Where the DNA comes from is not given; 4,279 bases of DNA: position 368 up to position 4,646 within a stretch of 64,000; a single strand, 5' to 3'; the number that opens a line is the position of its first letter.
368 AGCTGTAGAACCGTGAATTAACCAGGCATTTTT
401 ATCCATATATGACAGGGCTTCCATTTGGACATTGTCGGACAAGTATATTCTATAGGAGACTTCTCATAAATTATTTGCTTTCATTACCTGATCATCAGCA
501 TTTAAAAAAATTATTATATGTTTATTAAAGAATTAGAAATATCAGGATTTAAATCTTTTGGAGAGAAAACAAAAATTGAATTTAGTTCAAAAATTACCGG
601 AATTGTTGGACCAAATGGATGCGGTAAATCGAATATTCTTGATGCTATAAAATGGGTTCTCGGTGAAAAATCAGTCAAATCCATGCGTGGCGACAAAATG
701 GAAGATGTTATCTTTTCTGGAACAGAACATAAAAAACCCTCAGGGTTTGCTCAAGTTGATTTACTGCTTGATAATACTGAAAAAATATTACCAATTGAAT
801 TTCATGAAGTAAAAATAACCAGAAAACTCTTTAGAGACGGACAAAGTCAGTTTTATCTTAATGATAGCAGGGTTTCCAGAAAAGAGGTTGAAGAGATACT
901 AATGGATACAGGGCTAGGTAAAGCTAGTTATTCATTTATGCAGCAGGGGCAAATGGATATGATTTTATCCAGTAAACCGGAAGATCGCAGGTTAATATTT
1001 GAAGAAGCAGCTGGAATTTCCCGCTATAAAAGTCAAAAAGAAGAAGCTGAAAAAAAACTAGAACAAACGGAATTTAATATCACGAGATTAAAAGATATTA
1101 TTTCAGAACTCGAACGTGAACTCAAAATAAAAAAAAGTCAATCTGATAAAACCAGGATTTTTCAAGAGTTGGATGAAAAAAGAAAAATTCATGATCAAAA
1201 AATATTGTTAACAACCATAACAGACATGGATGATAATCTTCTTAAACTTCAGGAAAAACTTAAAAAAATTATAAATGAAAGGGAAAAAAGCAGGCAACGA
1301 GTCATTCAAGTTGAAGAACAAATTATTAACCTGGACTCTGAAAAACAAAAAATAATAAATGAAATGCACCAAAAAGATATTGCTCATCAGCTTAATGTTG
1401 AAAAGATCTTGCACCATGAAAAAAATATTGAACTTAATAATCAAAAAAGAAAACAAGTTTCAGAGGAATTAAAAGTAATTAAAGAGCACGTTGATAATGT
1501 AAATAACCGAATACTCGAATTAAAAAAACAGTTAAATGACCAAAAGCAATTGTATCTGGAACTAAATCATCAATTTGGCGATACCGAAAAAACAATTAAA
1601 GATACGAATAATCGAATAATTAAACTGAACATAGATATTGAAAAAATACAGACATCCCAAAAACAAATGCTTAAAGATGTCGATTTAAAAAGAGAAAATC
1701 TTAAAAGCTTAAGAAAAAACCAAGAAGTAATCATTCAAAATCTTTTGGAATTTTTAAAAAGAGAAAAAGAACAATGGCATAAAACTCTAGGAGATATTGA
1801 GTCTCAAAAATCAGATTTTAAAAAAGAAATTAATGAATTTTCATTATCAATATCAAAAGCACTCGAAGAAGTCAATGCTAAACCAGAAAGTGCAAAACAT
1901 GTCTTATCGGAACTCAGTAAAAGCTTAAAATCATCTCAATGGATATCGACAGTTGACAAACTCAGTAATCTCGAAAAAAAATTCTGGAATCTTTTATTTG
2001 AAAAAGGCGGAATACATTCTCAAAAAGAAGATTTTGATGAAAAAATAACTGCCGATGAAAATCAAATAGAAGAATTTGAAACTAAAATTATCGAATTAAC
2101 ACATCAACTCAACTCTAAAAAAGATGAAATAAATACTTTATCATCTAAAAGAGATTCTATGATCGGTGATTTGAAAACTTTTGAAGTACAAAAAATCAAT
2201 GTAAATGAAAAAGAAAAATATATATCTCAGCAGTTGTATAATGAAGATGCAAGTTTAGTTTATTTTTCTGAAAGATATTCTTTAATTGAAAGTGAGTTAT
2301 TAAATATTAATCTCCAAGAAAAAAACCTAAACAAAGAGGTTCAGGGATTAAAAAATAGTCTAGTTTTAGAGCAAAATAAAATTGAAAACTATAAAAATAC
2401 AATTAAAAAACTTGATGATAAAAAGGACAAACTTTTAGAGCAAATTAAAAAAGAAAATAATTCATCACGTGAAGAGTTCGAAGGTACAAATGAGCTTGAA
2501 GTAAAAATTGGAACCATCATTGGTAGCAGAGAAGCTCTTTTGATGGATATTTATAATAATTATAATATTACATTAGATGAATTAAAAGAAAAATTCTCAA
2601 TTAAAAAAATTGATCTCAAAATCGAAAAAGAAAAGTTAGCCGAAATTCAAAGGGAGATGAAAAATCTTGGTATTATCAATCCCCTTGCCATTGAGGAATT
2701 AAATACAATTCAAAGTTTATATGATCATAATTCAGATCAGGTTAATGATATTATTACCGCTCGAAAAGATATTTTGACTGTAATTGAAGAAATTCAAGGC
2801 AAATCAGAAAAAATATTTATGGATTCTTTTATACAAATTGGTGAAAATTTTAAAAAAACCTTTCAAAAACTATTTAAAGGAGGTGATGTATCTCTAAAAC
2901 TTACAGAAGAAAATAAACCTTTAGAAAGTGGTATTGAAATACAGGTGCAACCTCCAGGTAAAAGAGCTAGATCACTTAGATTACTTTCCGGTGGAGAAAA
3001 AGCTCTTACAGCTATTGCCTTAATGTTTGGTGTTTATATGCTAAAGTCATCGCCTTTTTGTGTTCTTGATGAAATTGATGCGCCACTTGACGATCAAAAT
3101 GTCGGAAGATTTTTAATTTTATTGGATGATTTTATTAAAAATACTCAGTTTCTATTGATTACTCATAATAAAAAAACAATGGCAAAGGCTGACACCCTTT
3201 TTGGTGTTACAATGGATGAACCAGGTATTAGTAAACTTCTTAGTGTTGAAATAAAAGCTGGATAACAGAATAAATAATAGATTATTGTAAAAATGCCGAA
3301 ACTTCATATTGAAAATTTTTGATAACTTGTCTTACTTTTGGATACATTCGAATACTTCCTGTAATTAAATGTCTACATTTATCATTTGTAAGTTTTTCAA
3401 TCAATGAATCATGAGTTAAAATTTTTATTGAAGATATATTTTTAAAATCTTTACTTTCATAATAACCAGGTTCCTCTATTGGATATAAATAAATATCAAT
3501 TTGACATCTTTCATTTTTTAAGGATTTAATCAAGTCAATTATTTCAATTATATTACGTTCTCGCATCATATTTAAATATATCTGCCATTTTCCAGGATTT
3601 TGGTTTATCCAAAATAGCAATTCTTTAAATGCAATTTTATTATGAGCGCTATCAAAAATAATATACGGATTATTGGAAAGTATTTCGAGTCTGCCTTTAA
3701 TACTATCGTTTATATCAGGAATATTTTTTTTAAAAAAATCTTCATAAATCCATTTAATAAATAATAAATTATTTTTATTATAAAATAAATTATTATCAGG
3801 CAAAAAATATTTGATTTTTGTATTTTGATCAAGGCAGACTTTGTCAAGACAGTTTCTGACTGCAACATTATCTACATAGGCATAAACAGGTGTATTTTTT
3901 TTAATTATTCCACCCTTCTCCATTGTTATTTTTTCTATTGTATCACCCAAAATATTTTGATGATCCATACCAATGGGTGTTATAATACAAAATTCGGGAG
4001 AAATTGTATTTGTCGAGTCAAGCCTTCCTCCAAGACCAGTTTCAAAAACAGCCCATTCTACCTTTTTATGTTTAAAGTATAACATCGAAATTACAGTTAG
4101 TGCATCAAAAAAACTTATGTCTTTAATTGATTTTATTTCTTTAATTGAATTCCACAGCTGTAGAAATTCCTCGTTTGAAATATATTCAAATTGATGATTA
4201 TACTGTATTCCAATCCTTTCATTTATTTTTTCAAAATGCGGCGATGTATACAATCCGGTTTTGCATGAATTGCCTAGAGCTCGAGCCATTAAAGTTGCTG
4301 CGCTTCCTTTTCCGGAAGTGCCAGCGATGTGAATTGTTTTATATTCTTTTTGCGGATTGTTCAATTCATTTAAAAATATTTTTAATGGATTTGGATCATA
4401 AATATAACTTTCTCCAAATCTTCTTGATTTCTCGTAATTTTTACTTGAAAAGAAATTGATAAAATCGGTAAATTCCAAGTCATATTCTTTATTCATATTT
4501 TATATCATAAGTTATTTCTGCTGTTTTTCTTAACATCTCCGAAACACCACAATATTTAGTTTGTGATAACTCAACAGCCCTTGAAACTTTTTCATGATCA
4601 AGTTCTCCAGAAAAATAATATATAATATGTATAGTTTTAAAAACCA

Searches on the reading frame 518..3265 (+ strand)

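Call 98: search_protein_families(library=pfam, proteins=[window:518-3265:+], max_evalue=0.00001)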
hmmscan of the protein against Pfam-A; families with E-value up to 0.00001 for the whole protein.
window:518-3265:+ (915 aa): 5 families
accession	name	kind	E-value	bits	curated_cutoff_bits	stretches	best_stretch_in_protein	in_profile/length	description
PF02463.25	SMC_N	-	3.7e-57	193.7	40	1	2-905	1-219/220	RecF/RecN/SMC N terminal domain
PF13476.12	AAA_23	-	2.1e-18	68.1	27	1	5-254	1-199/201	AAA domain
PF13175.12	AAA_15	-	8e-12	45.9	32.1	1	1-342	1-281/374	AAA ATPase domain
PF13304.12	AAA_21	-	2.3e-10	41.5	27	1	26-97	1-62/304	AAA domain, putative AbiEii toxin, Type IV TA system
PF13555.12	AAA_29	-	9.5e-06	25.7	27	0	6-48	4-46/61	P-loop containing region of AAA domain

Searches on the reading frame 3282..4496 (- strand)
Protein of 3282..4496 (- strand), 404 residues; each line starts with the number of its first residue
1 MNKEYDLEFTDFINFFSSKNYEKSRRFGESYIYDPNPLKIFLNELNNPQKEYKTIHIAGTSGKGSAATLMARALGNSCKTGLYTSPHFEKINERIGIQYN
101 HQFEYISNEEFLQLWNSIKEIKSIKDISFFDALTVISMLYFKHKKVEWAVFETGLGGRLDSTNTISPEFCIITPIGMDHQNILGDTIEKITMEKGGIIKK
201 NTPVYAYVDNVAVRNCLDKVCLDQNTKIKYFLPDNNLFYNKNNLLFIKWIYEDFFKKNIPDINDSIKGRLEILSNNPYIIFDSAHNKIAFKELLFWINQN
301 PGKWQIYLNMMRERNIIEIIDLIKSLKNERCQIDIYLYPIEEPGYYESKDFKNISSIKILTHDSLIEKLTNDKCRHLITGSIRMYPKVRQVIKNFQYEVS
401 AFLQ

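Call 98: search_protein_families(library=pfam, proteins=[window:3282-4496:-], max_evalue=0.00001)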
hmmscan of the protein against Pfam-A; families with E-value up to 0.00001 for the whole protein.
window:3282-4496:- (404 aa): 1 family
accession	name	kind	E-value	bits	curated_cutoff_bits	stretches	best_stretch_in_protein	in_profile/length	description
PF08245.18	Mur_ligase_M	-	1e-06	29.3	24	0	57-207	1-119/200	Mur ligase middle domain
